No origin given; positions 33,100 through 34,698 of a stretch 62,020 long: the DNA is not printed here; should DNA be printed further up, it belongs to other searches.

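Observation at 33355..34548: The regulator's H-domain keeps the H-cluster ligands but alters the proton-relay and L3 motifs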

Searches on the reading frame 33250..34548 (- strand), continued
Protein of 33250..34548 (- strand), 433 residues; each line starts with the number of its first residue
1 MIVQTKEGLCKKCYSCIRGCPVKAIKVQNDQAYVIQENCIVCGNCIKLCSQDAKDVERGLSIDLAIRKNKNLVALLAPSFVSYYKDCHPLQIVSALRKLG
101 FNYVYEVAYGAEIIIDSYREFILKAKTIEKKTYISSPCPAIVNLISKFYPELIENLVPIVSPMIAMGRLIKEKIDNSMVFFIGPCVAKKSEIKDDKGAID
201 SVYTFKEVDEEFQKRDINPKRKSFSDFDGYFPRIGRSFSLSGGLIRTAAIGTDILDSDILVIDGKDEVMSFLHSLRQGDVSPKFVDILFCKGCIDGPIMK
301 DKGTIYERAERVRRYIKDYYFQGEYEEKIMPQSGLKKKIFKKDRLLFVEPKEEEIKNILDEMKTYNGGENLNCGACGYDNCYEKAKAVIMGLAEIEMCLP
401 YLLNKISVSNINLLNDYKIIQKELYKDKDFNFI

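Call 6: find_homologous_proteins(query=window:33250-34548:-, max_evalue=1e-10)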
Query window:33250-34548:- (433 aa): 7731 proteins with E <= 1e-10 among 8000 candidates; the best 120 are listed.
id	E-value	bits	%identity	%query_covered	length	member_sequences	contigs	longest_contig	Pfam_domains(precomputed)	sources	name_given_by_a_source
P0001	3.1e-287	970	100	100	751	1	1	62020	PF00158.33,PF02906.20,PF07724.21,PF04060.19,PF25601.2,PF02954.26,PF00004.36,PF13237.12,PF14532.13,PF07728.21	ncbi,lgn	-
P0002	4.3e-262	887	89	100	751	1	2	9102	PF00158.33,PF02906.20,PF07724.21,PF04060.19,PF25601.2,PF02954.26,PF00004.36,PF13237.12,PF14532.13,PF07728.21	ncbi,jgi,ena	-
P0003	1.8e-250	849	83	100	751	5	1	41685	PF00158.33,PF02906.20,PF07724.21,PF04060.19,PF25601.2,PF02954.26,PF00004.36,PF13237.12,PF14532.13,PF07728.21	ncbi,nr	ncbi:MAG: sigma 54-interacting transcriptional regulator [Proteobacteria bacterium]|nr:sigma 54-inte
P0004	3.4e-213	726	71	100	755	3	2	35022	PF12838.13,PF00004.36,PF14532.13,PF07728.21,PF00158.33,PF02906.20,PF07724.21,PF04060.19,PF25601.2,PF02954.26,PF13237.12,PF13187.12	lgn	-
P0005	1.6e-209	714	70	100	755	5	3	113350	PF12838.13,PF00004.36,PF14532.13,PF07728.21,PF00158.33,PF02906.20,PF07724.21,PF04060.19,PF25601.2,PF02954.26,PF13237.12,PF13187.12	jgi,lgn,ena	-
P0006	1.3e-208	711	71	100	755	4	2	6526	PF00158.33,PF02906.20,PF07724.21,PF04060.19,PF25601.2,PF02954.26,PF00004.36,PF13237.12,PF14532.13,PF07728.21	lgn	-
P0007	1.8e-208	711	71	100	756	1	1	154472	PF00158.33,PF02906.20,PF07724.21,PF04060.19,PF25601.2,PF12838.13,PF00004.36,PF13237.12,PF14532.13,PF07728.21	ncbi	-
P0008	7.1e-208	709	69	100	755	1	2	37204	PF00158.33,PF02906.20,PF07724.21,PF04060.19,PF25601.2,PF02954.26,PF00004.36,PF13237.12,PF14532.13,PF07728.21,PF13187.12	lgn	-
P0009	1.3e-207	708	70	100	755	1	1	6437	PF00158.33,PF02906.20,PF07724.21,PF04060.19,PF25601.2,PF02954.26,PF00004.36,PF13237.12,PF14532.13,PF07728.21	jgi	-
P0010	1.0e-206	705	68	100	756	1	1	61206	PF00158.33,PF02906.20,PF07724.21,PF04060.19,PF25601.2,PF12838.13,PF00004.36,PF13237.12,PF14532.13,PF07728.21,PF13187.12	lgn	-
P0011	1.4e-205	701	69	100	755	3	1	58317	PF00158.33,PF02906.20,PF07724.21,PF04060.19,PF25601.2,PF02954.26,PF00004.36,PF13237.12,PF14532.13,PF07728.21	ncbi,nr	ncbi:MAG: sigma 54-interacting transcriptional regulator [Proteobacteria bacterium]|nr:sigma 54-inte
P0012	1.4e-205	701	69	100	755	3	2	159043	PF00158.33,PF02906.20,PF07724.21,PF04060.19,PF25601.2,PF02954.26,PF00004.36,PF13237.12,PF14532.13,PF07728.21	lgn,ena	-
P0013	2.0e-205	701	69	100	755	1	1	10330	PF00158.33,PF02906.20,PF07724.21,PF04060.19,PF25601.2,PF02954.26,PF00004.36,PF13237.12,PF14532.13,PF07728.21,PF13187.12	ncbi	ncbi:MAG: sigma 54-interacting transcriptional regulator [bacterium]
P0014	1.1e-204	698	69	100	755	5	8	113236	PF00158.33,PF02906.20,PF07724.21,PF04060.19,PF25601.2,PF02954.26,PF00004.36,PF13237.12,PF14532.13,PF07728.21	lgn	-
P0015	2.2e-204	697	70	100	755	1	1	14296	PF00158.33,PF02906.20,PF07724.21,PF04060.19,PF25601.2,PF02954.26,PF00004.36,PF13237.12,PF14532.13,PF07728.21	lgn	-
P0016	2.9e-202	690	69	100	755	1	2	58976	PF12838.13,PF00004.36,PF14532.13,PF07728.21,PF00158.33,PF02906.20,PF07724.21,PF04060.19,PF25601.2,PF02954.26,PF13237.12,PF13187.12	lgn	-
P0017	2.1e-115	404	47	95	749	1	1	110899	PF14532.13,PF07728.21,PF00158.33,PF02906.20,PF07724.21,PF04060.19,PF25601.2,PF02954.26,PF00037.33,PF25160.2,PF13237.12,PF13187.12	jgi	-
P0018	1.0e-114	402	47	94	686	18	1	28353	PF02906.20,PF04060.19,PF12837.13,PF00037.33,PF02518.32,PF00512.32,PF12838.13,PF13237.12,PF13187.12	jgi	-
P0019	1.3e-114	402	47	94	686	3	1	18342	PF02906.20,PF04060.19,PF12837.13,PF00037.33,PF02518.32,PF00512.32,PF12838.13,PF13237.12,PF13187.12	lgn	-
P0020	7.9e-114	399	45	96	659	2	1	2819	PF02906.20,PF04060.19,PF12837.13,PF00037.33,PF02518.32,PF00512.32,PF12838.13,PF25160.2,PF13237.12,PF13187.12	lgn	-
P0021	7.6e-113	396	47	94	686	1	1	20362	PF02906.20,PF04060.19,PF12837.13,PF00037.33,PF02518.32,PF00512.32,PF12838.13,PF13237.12,PF13187.12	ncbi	ncbi:MAG: [Fe-Fe] hydrogenase large subunit C-terminal domain-containing protein [Candidatus Aminice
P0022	3.0e-112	394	46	94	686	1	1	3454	PF02906.20,PF04060.19,PF12837.13,PF00037.33,PF02518.32,PF00512.32,PF12838.13,PF13237.12,PF13187.12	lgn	-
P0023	3.2e-112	394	44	96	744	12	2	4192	PF00158.33,PF02906.20,PF07724.21,PF04060.19,PF25601.2,PF02954.26,PF00037.33,PF13237.12,PF14532.13,PF07728.21,PF13187.12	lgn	-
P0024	3.6e-112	394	46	95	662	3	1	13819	PF02906.20,PF04060.19,PF12837.13,PF00037.33,PF02518.32,PF00512.32,PF12838.13,PF25160.2,PF13237.12,PF13187.12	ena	-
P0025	3.9e-112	393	45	97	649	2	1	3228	PF02906.20,PF04060.19,PF12837.13,PF00037.33,PF02518.32,PF00512.32,PF12838.13,PF13237.12,PF13187.12,PF14501.13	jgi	jgi:signal transduction histidine kinase/iron only hydrogenase large subunit-like protein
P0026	5.7e-112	393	44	97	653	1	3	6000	PF02906.20,PF04060.19,PF00037.33,PF02518.32,PF00512.32,PF12838.13,PF13237.12,PF13187.12,PF14501.13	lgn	-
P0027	2.7e-111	391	45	95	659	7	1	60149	PF02906.20,PF04060.19,PF00037.33,PF02518.32,PF00512.32,PF12838.13,PF25160.2,PF13237.12,PF13187.12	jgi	-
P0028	2.4e-110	388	45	98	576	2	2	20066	PF02906.20,PF04060.19,PF12838.13,PF00990.27,PF13237.12,PF13187.12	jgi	-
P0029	3.2e-110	387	45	97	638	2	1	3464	PF02906.20,PF04060.19,PF00037.33,PF02518.32,PF00512.32,PF12838.13,PF13237.12,PF13187.12,PF14501.13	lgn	-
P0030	1.4e-109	385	43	97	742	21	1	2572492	PF00158.33,PF02906.20,PF07724.21,PF04060.19,PF25601.2,PF02954.26,PF12838.13,PF00004.36,PF13237.12,PF14532.13,PF07728.21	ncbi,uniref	ncbi:Anaerobic nitric oxide reductase transcription regulator NorR [Moorella humiferrea]|uniref:sigm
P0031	3.2e-109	384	47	94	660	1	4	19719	PF02906.20,PF04060.19,PF00037.33,PF02518.32,PF00512.32,PF12838.13,PF13237.12,PF13187.12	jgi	-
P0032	5.6e-109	383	44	99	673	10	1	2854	PF02906.20,PF04060.19,PF00037.33,PF02518.32,PF00512.32,PF25160.2,PF13237.12,PF13187.12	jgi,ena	-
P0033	1.2e-108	382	44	99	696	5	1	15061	PF02906.20,PF04060.19,PF12837.13,PF00037.33,PF02518.32,PF00512.32,PF13237.12,PF13187.12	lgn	-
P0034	1.3e-108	382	44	97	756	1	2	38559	PF00158.33,PF02906.20,PF04060.19,PF25601.2,PF02954.26,PF00004.36,PF13237.12,PF14532.13,PF07728.21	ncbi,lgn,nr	ncbi:MAG: hypothetical protein PWP65_977 [Clostridia bacterium]|nr:hypothetical protein [Clostridia 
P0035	1.8e-108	381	44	99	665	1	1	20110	PF14697.12,PF02906.20,PF04060.19,PF00037.33,PF02518.32,PF00512.32,PF12838.13,PF25160.2,PF13237.12,PF13187.12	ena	-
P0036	2.9e-108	381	44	97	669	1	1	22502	PF14697.12,PF02906.20,PF04060.19,PF00037.33,PF02518.32,PF00512.32,PF13237.12,PF13187.12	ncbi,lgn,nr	ncbi:4Fe-4S binding protein [candidate division KSB1 bacterium]|nr:4Fe-4S binding protein [candidate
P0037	6.0e-108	380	43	97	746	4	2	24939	PF12838.13,PF00004.36,PF14532.13,PF07728.21,PF00158.33,PF02906.20,PF07724.21,PF04060.19,PF25601.2,PF02954.26,PF00037.33,PF13237.12,PF13187.12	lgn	-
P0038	6.6e-108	380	46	94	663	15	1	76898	PF02906.20,PF04060.19,PF00037.33,PF02518.32,PF00512.32,PF12838.13,PF13237.12,PF13187.12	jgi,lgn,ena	-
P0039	9.6e-108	379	45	97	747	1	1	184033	PF00158.33,PF02906.20,PF07724.21,PF04060.19,PF25601.2,PF02954.26,PF00004.36,PF13237.12,PF14532.13,PF07728.21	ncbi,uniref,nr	ncbi:sigma 54-interacting transcriptional regulator [Moorella sulfitireducens]|uniref:sigma 54-inter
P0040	1.7e-107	378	44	97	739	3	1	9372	PF00158.33,PF02906.20,PF04060.19,PF25601.2,PF02954.26,PF00004.36,PF13237.12,PF14532.13,PF07728.21,PF13187.12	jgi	-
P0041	1.8e-107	378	45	94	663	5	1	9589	PF02906.20,PF04060.19,PF00037.33,PF02518.32,PF00512.32,PF12838.13,PF13237.12,PF13187.12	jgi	-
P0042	2.6e-107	378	45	98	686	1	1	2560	PF14697.12,PF02906.20,PF04060.19,PF00037.33,PF02518.32,PF00512.32,PF12838.13,PF25160.2,PF13237.12,PF13187.12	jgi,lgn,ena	-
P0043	3.5e-107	377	43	98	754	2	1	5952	PF00158.33,PF02906.20,PF04060.19,PF25601.2,PF02954.26,PF00037.33,PF00004.36,PF13237.12,PF14532.13,PF07728.21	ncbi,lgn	ncbi:MAG: sigma 54-interacting transcriptional regulator [Bacillota bacterium]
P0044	3.9e-107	377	42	99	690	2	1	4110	PF02906.20,PF04060.19,PF12837.13,PF00037.33,PF02518.32,PF00512.32,PF13237.12,PF13187.12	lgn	-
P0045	6.2e-107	376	43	97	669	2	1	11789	PF02906.20,PF04060.19,PF00037.33,PF02518.32,PF00512.32,PF12838.13,PF25160.2,PF13237.12,PF13187.12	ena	-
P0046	6.9e-107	376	44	96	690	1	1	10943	PF02906.20,PF04060.19,PF00037.33,PF02518.32,PF00512.32,PF12838.13,PF25160.2,PF13237.12,PF13187.12,PF14501.13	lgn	-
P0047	8.3e-107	376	43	98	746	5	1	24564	PF00158.33,PF02906.20,PF07724.21,PF04060.19,PF25601.2,PF02954.26,PF00037.33,PF13237.12,PF14532.13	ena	-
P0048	8.5e-107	376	44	94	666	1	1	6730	PF02906.20,PF04060.19,PF00037.33,PF02518.32,PF00512.32,PF12838.13,PF13237.12,PF13187.12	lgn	-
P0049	8.8e-107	376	43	99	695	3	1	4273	PF02906.20,PF04060.19,PF12837.13,PF00037.33,PF02518.32,PF00512.32,PF13237.12,PF13187.12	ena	-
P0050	9.4e-107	376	46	95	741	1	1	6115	PF12838.13,PF00004.36,PF14532.13,PF07728.21,PF00158.33,PF02906.20,PF07724.21,PF04060.19,PF25601.2,PF02954.26,PF00037.33,PF13237.12,PF13187.12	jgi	jgi:transcriptional regulator with PAS, ATPase and Fis domain/NAD-dependent dihydropyrimidine dehydr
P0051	1.1e-106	375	44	98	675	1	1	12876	PF14697.12,PF12837.13,PF00512.32,PF12838.13,PF02906.20,PF12797.13,PF04060.19,PF00037.33,PF02518.32,PF25160.2,PF13237.12,PF13187.12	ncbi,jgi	jgi:two-component system, NtrC family, sensor kinase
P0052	1.3e-106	375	42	98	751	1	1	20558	PF00158.33,PF02906.20,PF04060.19,PF25601.2,PF02954.26,PF13237.12,PF14532.13,PF07728.21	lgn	-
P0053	1.4e-106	375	43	97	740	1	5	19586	PF00158.33,PF02906.20,PF04060.19,PF25601.2,PF02954.26,PF00037.33,PF25160.2,PF13237.12,PF14532.13,PF07728.21,PF13187.12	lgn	-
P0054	1.6e-106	375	42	97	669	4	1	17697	PF02906.20,PF04060.19,PF00037.33,PF02518.32,PF00512.32,PF12838.13,PF25160.2,PF13237.12,PF13187.12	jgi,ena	-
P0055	1.8e-106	375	42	97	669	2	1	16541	PF02906.20,PF04060.19,PF00037.33,PF02518.32,PF00512.32,PF12838.13,PF25160.2,PF13237.12,PF13187.12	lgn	-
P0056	1.8e-106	375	43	97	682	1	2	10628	PF14697.12,PF02906.20,PF04060.19,PF00037.33,PF02518.32,PF00512.32,PF12838.13,PF25160.2,PF13237.12,PF13187.12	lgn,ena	-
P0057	2.2e-106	374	42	97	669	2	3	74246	PF02906.20,PF04060.19,PF00037.33,PF02518.32,PF00512.32,PF12838.13,PF25160.2,PF13237.12,PF13187.12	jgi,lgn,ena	-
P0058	2.6e-106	374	44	98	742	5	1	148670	PF00158.33,PF02906.20,PF07724.21,PF04060.19,PF25601.2,PF02954.26,PF13237.12,PF14532.13,PF07728.21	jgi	-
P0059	2.8e-106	374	43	98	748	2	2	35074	PF00158.33,PF02906.20,PF04060.19,PF25601.2,PF02954.26,PF13237.12,PF14532.13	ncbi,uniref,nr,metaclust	ncbi:Iron hydrogenase [Moorella glycerini]|uniref:Transcriptional regulatory protein ZraR n=1 Tax=Ne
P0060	3.8e-106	374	44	93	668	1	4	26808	PF14697.12,PF02906.20,PF04060.19,PF00037.33,PF02518.32,PF00512.32,PF12838.13,PF25160.2,PF13237.12,PF13187.12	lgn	-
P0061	4.8e-106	373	42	97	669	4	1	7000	PF02906.20,PF04060.19,PF00037.33,PF02518.32,PF00512.32,PF12838.13,PF13237.12,PF13187.12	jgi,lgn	-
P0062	5.1e-106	373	45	97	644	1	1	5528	PF14697.12,PF02906.20,PF04060.19,PF00037.33,PF02518.32,PF00512.32,PF12838.13,PF25160.2,PF13237.12,PF13187.12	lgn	-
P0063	1.3e-105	372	44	96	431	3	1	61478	PF14697.12,PF02906.20,PF12797.13,PF04060.19,PF12837.13,PF00037.33,PF12838.13,PF25160.2,PF13237.12,PF13187.12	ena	-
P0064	1.5e-105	372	42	96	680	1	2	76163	PF02906.20,PF04060.19,PF12837.13,PF00037.33,PF02518.32,PF00512.32,PF12838.13,PF13237.12,PF13187.12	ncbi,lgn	-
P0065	1.6e-105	372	44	95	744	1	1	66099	PF00158.33,PF02906.20,PF04060.19,PF25601.2,PF02954.26,PF00037.33,PF13237.12,PF14532.13,PF07728.21,PF13187.12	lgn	-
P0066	2.1e-105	371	44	97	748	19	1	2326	PF12838.13,PF00004.36,PF14532.13,PF07728.21,PF00158.33,PF02906.20,PF07724.21,PF04060.19,PF25601.2,PF02954.26,PF00037.33,PF13237.12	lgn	-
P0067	2.4e-105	371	45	94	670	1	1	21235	PF02906.20,PF12797.13,PF04060.19,PF12837.13,PF00037.33,PF02518.32,PF00512.32,PF12838.13,PF25160.2,PF13237.12,PF13187.12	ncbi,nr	ncbi:MAG: ATP-binding protein [candidate division KSB1 bacterium]|nr:ATP-binding protein [candidate 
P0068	2.6e-105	371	43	95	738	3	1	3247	PF00158.33,PF02906.20,PF04060.19,PF25601.2,PF02954.26,PF14532.13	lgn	-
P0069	3.5e-105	371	43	99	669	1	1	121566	PF02906.20,PF04060.19,PF00037.33,PF02518.32,PF00512.32,PF12838.13,PF25160.2,PF13237.12,PF13187.12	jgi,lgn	jgi:signal transduction histidine kinase/iron only hydrogenase large subunit-like protein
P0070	3.5e-105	371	45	94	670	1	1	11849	PF02906.20,PF12797.13,PF04060.19,PF12837.13,PF00037.33,PF02518.32,PF00512.32,PF12838.13,PF25160.2,PF13237.12,PF13187.12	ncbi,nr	ncbi:MAG: ATP-binding protein [candidate division KSB1 bacterium]|nr:ATP-binding protein [candidate 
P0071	3.9e-105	370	45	94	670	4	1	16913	PF02906.20,PF12797.13,PF04060.19,PF12837.13,PF00037.33,PF02518.32,PF00512.32,PF12838.13,PF25160.2,PF13237.12,PF13187.12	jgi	-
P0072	5.0e-105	370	44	97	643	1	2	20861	PF14697.12,PF02906.20,PF04060.19,PF00037.33,PF02518.32,PF00512.32,PF12838.13,PF25160.2,PF13237.12,PF13187.12,PF14501.13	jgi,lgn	jgi:iron only hydrogenase large subunit-like protein/nitrogen-specific signal transduction histidine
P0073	7.9e-105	369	43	99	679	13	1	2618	PF02906.20,PF04060.19,PF12837.13,PF00037.33,PF02518.32,PF00512.32,PF25160.2,PF13237.12,PF13187.12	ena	-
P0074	8.0e-105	369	43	99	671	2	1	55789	PF02906.20,PF04060.19,PF12837.13,PF00037.33,PF02518.32,PF00512.32,PF12838.13,PF13237.12,PF13187.12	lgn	-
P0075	9.0e-105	369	43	95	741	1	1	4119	PF00158.33,PF02906.20,PF04060.19,PF25601.2,PF02954.26,PF00037.33,PF25160.2,PF13237.12,PF14532.13,PF07728.21,PF13187.12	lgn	-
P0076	9.2e-105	369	43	96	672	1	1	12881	PF02906.20,PF12797.13,PF04060.19,PF12837.13,PF00037.33,PF02518.32,PF00512.32,PF12838.13,PF25160.2,PF13237.12,PF13187.12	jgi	-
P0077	1.1e-104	369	44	96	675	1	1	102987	PF14697.12,PF02906.20,PF12797.13,PF04060.19,PF00037.33,PF02518.32,PF00512.32,PF12838.13,PF25160.2,PF13237.12,PF13187.12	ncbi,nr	ncbi:4Fe-4S dicluster domain-containing protein [candidate division KSB1 bacterium]|nr:4Fe-4S diclus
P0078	1.3e-104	369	42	98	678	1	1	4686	PF14697.12,PF02906.20,PF04060.19,PF00037.33,PF02518.32,PF00512.32,PF12838.13,PF25160.2,PF13237.12,PF13187.12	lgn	-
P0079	1.4e-104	369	43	98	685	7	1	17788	PF02906.20,PF04060.19,PF00037.33,PF02518.32,PF00512.32,PF12838.13,PF13237.12,PF13187.12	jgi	-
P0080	1.7e-104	368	41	97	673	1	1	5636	PF02906.20,PF04060.19,PF00037.33,PF02518.32,PF00512.32,PF12838.13,PF13237.12,PF13187.12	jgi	-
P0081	2.0e-104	368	43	99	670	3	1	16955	PF02906.20,PF04060.19,PF12837.13,PF00037.33,PF02518.32,PF00512.32,PF13237.12,PF13187.12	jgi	jgi:two-component system, NtrC family, sensor kinase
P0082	2.2e-104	368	42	96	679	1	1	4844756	PF02906.20,PF04060.19,PF12837.13,PF00037.33,PF02518.32,PF00512.32,PF25160.2,PF13237.12,PF13187.12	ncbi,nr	ncbi:MAG: 4Fe-4S binding protein [Spirochaetaceae bacterium]|nr:MAG: 4Fe-4S binding protein [Spiroch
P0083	2.7e-104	368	41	99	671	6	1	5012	PF02906.20,PF04060.19,PF12837.13,PF00037.33,PF02518.32,PF00512.32,PF12838.13,PF13237.12,PF13187.12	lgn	-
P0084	3.9e-104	367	42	94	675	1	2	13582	PF02906.20,PF04060.19,PF00037.33,PF02518.32,PF00512.32,PF13237.12,PF13187.12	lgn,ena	-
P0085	3.9e-104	367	44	94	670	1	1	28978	PF02906.20,PF12797.13,PF04060.19,PF12837.13,PF00037.33,PF02518.32,PF00512.32,PF12838.13,PF25160.2,PF13237.12,PF13187.12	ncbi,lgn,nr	ncbi:MAG: ATP-binding protein [candidate division KSB1 bacterium]|nr:ATP-binding protein [candidate 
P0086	3.9e-104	367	43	96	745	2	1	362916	PF14532.13,PF07728.21,PF00158.33,PF02906.20,PF07724.21,PF04060.19,PF25601.2,PF02954.26,PF00037.33,PF25160.2,PF13237.12,PF13187.12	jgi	-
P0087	4.4e-104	367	43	97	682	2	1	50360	PF14697.12,PF02906.20,PF04060.19,PF00037.33,PF02518.32,PF00512.32,PF12838.13,PF25160.2,PF13237.12,PF13187.12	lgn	-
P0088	5.0e-104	367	41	95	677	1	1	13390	PF02906.20,PF04060.19,PF12837.13,PF00037.33,PF02518.32,PF00512.32,PF12838.13,PF25160.2,PF13237.12,PF13187.12,PF14501.13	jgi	jgi:two-component system, NtrC family, sensor kinase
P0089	5.3e-104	367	43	99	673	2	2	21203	PF02906.20,PF04060.19,PF00037.33,PF02518.32,PF00512.32,PF12838.13,PF13237.12,PF13187.12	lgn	-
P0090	5.4e-104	367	43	96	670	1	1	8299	PF02906.20,PF12797.13,PF04060.19,PF12837.13,PF00037.33,PF02518.32,PF00512.32,PF13589.13,PF25160.2,PF13237.12,PF13187.12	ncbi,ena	-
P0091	5.6e-104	367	44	98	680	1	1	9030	PF14697.12,PF02906.20,PF12797.13,PF04060.19,PF00037.33,PF02518.32,PF00512.32,PF12838.13,PF25160.2,PF13237.12,PF13187.12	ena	-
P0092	5.7e-104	367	42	98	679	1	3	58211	PF02906.20,PF04060.19,PF12837.13,PF00037.33,PF02518.32,PF00512.32,PF25160.2,PF13237.12,PF13187.12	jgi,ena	-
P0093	8.3e-104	366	42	97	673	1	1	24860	PF14697.12,PF02906.20,PF04060.19,PF00037.33,PF02518.32,PF00512.32,PF12838.13,PF25160.2,PF13237.12,PF13187.12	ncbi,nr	ncbi:4Fe-4S binding protein [candidate division KSB1 bacterium]|nr:4Fe-4S binding protein [candidate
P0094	9.8e-104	366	44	95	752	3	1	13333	PF00158.33,PF02906.20,PF04060.19,PF25601.2,PF02954.26,PF13237.12,PF14532.13,PF07728.21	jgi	jgi:transcriptional regulator with GAF, ATPase, and Fis domain/iron only hydrogenase large subunit-l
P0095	1.1e-103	366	42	99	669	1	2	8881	PF02906.20,PF04060.19,PF00037.33,PF02518.32,PF00512.32,PF25160.2,PF13237.12,PF13187.12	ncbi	-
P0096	1.2e-103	365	44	93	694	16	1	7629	PF02906.20,PF04060.19,PF00037.33,PF02518.32,PF00512.32,PF13237.12,PF13187.12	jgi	-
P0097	1.3e-103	365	42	97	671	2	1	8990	PF02906.20,PF04060.19,PF00037.33,PF02518.32,PF00512.32,PF13237.12,PF13187.12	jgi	jgi:two-component system, NtrC family, sensor kinase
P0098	1.3e-103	365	43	94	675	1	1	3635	PF02906.20,PF04060.19,PF00037.33,PF02518.32,PF00512.32,PF25160.2,PF13237.12,PF13187.12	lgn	-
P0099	1.3e-103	365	43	99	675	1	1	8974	PF02906.20,PF04060.19,PF02518.32,PF00512.32,PF13237.12,PF13187.12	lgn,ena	-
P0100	1.3e-103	365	43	95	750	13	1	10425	PF00158.33,PF02906.20,PF04060.19,PF25601.2,PF02954.26,PF13237.12,PF14532.13,PF07728.21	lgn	-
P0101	1.5e-103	365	43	98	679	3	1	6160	PF14697.12,PF12837.13,PF00512.32,PF12838.13,PF02906.20,PF12797.13,PF04060.19,PF00037.33,PF02518.32,PF25160.2,PF13237.12,PF13187.12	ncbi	-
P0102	1.5e-103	365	44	94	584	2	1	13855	PF02906.20,PF12797.13,PF04060.19,PF12837.13,PF00037.33,PF00512.32,PF12838.13,PF25160.2,PF13237.12,PF13187.12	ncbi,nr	ncbi:MAG: 4Fe-4S binding protein, partial [Calditrichaeota bacterium]|nr:4Fe-4S binding protein [Cal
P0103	1.5e-103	365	43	96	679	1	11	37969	PF02906.20,PF04060.19,PF12837.13,PF00037.33,PF02518.32,PF00512.32,PF12838.13,PF25160.2,PF13237.12,PF13187.12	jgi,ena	jgi:two-component system NtrC family sensor kinase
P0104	1.5e-103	365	43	96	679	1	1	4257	PF02906.20,PF04060.19,PF12837.13,PF00037.33,PF02518.32,PF00512.32,PF12838.13,PF25160.2,PF13237.12,PF13187.12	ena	-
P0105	1.6e-103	365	43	96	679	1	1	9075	PF02906.20,PF04060.19,PF12837.13,PF00037.33,PF02518.32,PF00512.32,PF12838.13,PF25160.2,PF13237.12,PF13187.12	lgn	-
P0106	1.9e-103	365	44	94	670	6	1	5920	PF02906.20,PF04060.19,PF12837.13,PF00037.33,PF02518.32,PF00512.32,PF12838.13,PF25160.2,PF13237.12,PF13187.12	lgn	-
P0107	2.0e-103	365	43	97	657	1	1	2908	PF02906.20,PF04060.19,PF12837.13,PF00037.33,PF02518.32,PF00512.32,PF12838.13,PF13237.12,PF13187.12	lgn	-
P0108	2.1e-103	365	44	93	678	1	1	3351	PF14697.12,PF02906.20,PF04060.19,PF00037.33,PF02518.32,PF00512.32,PF12838.13,PF25160.2,PF13237.12,PF13187.12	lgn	-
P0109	2.1e-103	365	44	95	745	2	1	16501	PF14697.12,PF12838.13,PF14532.13,PF07728.21,PF00158.33,PF02906.20,PF04060.19,PF25601.2,PF02954.26,PF00037.33,PF25160.2,PF13237.12,PF13187.12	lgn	-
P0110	2.2e-103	365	44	98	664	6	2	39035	PF02906.20,PF04060.19,PF00037.33,PF02518.32,PF00512.32,PF12838.13,PF13589.13,PF13237.12,PF13187.12,PF14501.13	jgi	-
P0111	2.3e-103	365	42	96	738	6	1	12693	PF00158.33,PF02906.20,PF04060.19,PF25601.2,PF02954.26,PF13237.12,PF14532.13,PF13187.12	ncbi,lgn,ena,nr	ncbi:MAG: sigma 54-interacting transcriptional regulator [Clostridia bacterium]|nr:sigma 54-interact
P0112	2.4e-103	364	42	97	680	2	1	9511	PF02906.20,PF04060.19,PF12837.13,PF00037.33,PF02518.32,PF00512.32,PF13237.12,PF13187.12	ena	-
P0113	2.5e-103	364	44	93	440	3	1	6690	PF02906.20,PF04060.19,PF00037.33,PF12838.13,PF25160.2,PF13237.12,PF13187.12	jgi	jgi:iron only hydrogenase large subunit-like protein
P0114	2.5e-103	364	43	96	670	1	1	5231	PF02906.20,PF12797.13,PF04060.19,PF12837.13,PF00037.33,PF02518.32,PF00512.32,PF13589.13,PF25160.2,PF13237.12,PF13187.12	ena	-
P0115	2.7e-103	364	42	99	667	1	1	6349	PF02906.20,PF04060.19,PF12837.13,PF00037.33,PF02518.32,PF00512.32,PF12838.13,PF25160.2,PF13237.12,PF13187.12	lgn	-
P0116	2.9e-103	364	43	96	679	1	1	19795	PF02906.20,PF04060.19,PF12837.13,PF00037.33,PF02518.32,PF00512.32,PF12838.13,PF25160.2,PF13237.12,PF13187.12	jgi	jgi:two-component system NtrC family sensor kinase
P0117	3.0e-103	364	42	99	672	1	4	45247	PF02906.20,PF12797.13,PF04060.19,PF12837.13,PF00037.33,PF02518.32,PF00512.32,PF12838.13,PF13237.12,PF13187.12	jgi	jgi:two-component system NtrC family sensor kinase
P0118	3.4e-103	364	42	99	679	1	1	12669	PF02906.20,PF04060.19,PF12837.13,PF00037.33,PF02518.32,PF00512.32,PF12838.13,PF25160.2,PF13237.12,PF13187.12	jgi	jgi:signal transduction histidine kinase/iron only hydrogenase large subunit-like protein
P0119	3.7e-103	364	42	96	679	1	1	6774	PF02906.20,PF04060.19,PF12837.13,PF00037.33,PF02518.32,PF00512.32,PF12838.13,PF25160.2,PF13237.12,PF13187.12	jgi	jgi:two-component system NtrC family sensor kinase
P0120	3.7e-103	364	42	98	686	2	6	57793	PF14697.12,PF12837.13,PF13484.12,PF00512.32,PF12838.13,PF02906.20,PF12797.13,PF04060.19,PF00037.33,PF02518.32,PF25160.2,PF13237.12,PF13187.12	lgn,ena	-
